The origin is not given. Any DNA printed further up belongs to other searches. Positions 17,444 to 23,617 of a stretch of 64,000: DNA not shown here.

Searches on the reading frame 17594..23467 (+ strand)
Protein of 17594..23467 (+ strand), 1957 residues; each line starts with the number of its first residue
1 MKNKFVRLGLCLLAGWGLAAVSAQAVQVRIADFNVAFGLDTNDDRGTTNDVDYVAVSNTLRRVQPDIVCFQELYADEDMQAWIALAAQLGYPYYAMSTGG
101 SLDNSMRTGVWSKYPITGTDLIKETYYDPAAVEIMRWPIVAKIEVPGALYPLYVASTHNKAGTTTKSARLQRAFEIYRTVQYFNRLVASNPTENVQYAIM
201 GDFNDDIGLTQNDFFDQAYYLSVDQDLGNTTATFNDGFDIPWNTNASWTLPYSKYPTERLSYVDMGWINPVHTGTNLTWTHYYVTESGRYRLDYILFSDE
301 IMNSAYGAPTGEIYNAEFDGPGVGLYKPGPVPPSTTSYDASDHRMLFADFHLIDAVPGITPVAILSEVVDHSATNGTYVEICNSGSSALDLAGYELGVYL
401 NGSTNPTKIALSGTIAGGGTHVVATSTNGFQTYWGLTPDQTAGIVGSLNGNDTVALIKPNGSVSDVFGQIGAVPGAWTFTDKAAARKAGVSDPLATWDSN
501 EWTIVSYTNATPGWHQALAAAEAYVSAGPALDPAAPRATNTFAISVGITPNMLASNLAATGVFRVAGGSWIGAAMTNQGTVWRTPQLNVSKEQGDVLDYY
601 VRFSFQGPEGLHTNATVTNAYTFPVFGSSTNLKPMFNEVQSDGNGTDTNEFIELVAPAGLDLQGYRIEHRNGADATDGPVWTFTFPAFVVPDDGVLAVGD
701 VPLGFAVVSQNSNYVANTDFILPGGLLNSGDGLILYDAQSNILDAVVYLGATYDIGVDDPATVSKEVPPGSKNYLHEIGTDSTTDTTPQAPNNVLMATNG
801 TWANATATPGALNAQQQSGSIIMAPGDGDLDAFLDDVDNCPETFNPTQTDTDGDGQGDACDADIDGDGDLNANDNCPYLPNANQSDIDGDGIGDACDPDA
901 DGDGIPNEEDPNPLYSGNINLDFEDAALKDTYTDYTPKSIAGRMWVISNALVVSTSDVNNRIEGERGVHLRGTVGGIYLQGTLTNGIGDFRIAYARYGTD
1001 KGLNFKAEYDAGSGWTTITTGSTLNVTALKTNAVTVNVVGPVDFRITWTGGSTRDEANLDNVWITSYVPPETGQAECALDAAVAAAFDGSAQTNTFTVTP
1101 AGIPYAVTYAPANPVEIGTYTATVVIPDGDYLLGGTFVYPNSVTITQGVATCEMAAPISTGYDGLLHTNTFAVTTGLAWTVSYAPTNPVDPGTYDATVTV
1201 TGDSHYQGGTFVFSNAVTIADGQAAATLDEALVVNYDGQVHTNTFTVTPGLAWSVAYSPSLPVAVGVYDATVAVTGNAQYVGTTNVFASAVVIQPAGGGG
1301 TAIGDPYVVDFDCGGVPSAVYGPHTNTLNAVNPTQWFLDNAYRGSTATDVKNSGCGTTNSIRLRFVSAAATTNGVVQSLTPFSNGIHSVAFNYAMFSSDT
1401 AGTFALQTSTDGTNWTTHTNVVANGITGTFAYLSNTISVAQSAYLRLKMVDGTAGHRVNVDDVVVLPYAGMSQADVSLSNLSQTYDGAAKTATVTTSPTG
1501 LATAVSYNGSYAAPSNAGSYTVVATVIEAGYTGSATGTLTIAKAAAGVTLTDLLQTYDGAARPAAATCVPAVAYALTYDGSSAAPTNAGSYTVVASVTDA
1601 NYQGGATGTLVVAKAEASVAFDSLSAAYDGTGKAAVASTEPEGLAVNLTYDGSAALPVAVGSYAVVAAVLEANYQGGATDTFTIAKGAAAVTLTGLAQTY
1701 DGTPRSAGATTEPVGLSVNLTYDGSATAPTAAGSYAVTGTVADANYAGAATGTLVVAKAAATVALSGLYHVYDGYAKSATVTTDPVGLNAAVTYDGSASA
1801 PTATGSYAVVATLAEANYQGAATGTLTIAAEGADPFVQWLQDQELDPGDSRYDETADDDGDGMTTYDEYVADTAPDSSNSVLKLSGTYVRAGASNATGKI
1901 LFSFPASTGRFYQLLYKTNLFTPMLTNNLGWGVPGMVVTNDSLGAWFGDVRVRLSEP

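Call 15: search_protein_families(library=pfam, proteins=[window:17594-23467:+], max_evalue=0.001)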
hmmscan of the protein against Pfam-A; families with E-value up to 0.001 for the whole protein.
window:17594-23467:+ (1957 aa): 4 families
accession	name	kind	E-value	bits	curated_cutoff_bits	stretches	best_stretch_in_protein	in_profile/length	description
PF18887.5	MBG_3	-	2.2e-130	425.4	25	6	1689-1759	1-71/72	MBG domain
PF00932.25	LTD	-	3.3e-21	76.1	34.3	2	364-469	9-107/109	Lamin Tail Domain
PF02412.23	TSP_3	-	1.9e-17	63.1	25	2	849-884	1-36/36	Thrombospondin type 3 repeat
PF03372.29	Exo_endo_phos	-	9.6e-16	58.6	24.5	1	33-301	3-206/225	Endonuclease/Exonuclease/phosphatase family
